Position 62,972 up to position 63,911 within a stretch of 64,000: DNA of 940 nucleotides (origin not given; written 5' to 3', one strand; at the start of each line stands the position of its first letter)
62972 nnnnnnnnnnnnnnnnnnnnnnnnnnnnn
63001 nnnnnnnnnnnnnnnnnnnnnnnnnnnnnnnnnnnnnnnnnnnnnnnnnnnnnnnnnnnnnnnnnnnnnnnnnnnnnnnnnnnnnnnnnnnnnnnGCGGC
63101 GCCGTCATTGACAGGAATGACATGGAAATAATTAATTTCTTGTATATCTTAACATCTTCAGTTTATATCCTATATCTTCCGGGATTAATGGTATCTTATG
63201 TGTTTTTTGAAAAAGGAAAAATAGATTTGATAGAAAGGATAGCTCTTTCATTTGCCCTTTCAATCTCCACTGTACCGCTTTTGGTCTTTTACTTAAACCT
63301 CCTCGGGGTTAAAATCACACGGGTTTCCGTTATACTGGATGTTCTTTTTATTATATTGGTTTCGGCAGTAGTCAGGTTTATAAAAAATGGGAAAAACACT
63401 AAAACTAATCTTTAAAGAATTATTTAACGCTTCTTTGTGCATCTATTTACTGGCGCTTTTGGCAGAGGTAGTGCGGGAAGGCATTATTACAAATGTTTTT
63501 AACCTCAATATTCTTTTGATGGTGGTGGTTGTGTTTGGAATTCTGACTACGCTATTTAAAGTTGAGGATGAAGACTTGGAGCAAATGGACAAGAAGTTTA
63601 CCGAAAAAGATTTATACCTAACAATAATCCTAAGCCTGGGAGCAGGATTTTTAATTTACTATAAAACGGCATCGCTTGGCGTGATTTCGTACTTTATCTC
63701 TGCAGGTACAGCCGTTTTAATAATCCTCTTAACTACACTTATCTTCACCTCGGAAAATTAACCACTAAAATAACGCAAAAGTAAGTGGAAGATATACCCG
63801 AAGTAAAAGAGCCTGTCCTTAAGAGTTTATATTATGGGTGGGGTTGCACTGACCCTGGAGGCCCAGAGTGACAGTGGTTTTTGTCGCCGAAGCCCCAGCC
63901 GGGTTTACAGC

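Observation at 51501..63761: tRNA-Pro-linked gene cluster encoding a lipid-linked, extracytoplasmic glycosylation system (candidate surface protein or envelope glycosylation island)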

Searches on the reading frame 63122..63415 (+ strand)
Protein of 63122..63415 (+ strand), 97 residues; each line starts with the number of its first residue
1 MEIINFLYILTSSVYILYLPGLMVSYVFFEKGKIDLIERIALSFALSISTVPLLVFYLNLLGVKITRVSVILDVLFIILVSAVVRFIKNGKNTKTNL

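Call 5: search_protein_families(library=pfam, proteins=[window:63122-63415:+], max_evalue=0.01)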
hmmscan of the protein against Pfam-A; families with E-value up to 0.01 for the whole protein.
window:63122-63415:+ (97 aa): 1 family
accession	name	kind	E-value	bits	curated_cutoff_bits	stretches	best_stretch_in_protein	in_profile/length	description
PF07760.16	DUF1616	-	7e-10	39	31.6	1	10-86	25-114/307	Protein of unknown function (DUF1616)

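Call 8: search_protein_families(library=ncbifam, proteins=[window:63122-63415:+], max_evalue=0.01)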
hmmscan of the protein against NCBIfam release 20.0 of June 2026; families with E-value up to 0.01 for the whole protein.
window:63122-63415:+ (97 aa): 0 families

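Call 93: search_solved_structures(query=A6, max_evalue=10)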
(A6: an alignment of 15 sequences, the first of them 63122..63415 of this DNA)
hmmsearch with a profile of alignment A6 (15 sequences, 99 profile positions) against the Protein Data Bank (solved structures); distinct sequences matched with E-value up to 10: 12.
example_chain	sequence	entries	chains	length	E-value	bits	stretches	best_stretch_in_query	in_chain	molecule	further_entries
8bf9_g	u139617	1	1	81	0.21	14.9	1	38-73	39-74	Protein transport protein Sec61 subunit gamma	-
3jc2_2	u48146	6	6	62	0.29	14.5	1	38-69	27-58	Protein transport protein Sec61 subunit gamma | SEC61G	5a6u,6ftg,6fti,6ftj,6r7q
2wwb_B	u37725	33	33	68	0.35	14.2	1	38-69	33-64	PROTEIN TRANSPORT PROTEIN SEC61 SUBUNIT GAMMA | Sec61 gamma subunit | Protein transport protein Sec61 gamma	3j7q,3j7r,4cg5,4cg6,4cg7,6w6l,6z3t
9hz5_A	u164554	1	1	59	0.71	13.2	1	38-67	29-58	Protein transport protein Sec61 subunit gamma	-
5kte_A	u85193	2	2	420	1.4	12.3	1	17-85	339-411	Divalent metal cation transporter MntH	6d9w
8e6l_A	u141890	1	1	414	2.9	11.2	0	17-85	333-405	Divalent metal cation transporter MntH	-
8e6n_A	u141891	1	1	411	3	11.2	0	17-85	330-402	Divalent metal cation transporter MntH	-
6d91_A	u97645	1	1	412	3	11.2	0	17-85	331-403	Divalent metal cation transporter MntH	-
8e5s_A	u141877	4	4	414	3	11.2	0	17-85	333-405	Divalent metal cation transporter MntH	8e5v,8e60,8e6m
8e6i_A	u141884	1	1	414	3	11.2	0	17-85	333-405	Divalent metal cation transporter MntH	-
6c3i_A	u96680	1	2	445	3.6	10.9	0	17-85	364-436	Divalent metal cation transporter MntH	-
8e6h_A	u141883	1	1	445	3.6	10.9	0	17-85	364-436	Divalent metal cation transporter MntH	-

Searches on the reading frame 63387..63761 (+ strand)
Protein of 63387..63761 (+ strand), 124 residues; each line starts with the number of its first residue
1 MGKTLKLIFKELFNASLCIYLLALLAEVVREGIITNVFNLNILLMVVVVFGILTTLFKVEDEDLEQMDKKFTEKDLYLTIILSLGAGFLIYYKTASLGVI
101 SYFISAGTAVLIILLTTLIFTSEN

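Call 5: search_protein_families(library=pfam, proteins=[window:63387-63761:+], max_evalue=0.01)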
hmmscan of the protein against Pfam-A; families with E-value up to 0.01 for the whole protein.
window:63387-63761:+ (124 aa): 1 family
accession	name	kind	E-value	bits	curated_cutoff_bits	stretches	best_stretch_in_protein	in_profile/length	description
PF03208.24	PRA1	-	0.00061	19.8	30.1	1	34-110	52-125/143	PRA1 family protein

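Call 8: search_protein_families(library=ncbifam, proteins=[window:63387-63761:+], max_evalue=0.01)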
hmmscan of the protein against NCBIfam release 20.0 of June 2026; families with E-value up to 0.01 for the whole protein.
window:63387-63761:+ (124 aa): 0 families

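Call 94: search_solved_structures(query=A7, max_evalue=10)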
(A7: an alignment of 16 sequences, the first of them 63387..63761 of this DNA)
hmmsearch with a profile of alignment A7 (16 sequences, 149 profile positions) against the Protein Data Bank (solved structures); distinct sequences matched with E-value up to 10: 4.
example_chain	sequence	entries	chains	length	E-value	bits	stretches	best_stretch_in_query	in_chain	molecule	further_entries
5h7c_A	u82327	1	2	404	0.042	17.1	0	7-40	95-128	Immunoglobulin G-binding protein A, DHR14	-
5cwh_A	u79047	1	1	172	0.27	14.5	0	7-41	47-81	Designed helical repeat protein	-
5h78_A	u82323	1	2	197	0.44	13.8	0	7-41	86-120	cAMP-dependent protein kinase type II-alpha regulatory subunit,DHR14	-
4od4_A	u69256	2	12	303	1.4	12.2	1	23-65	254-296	4-hydroxybenzoate octaprenyltransferase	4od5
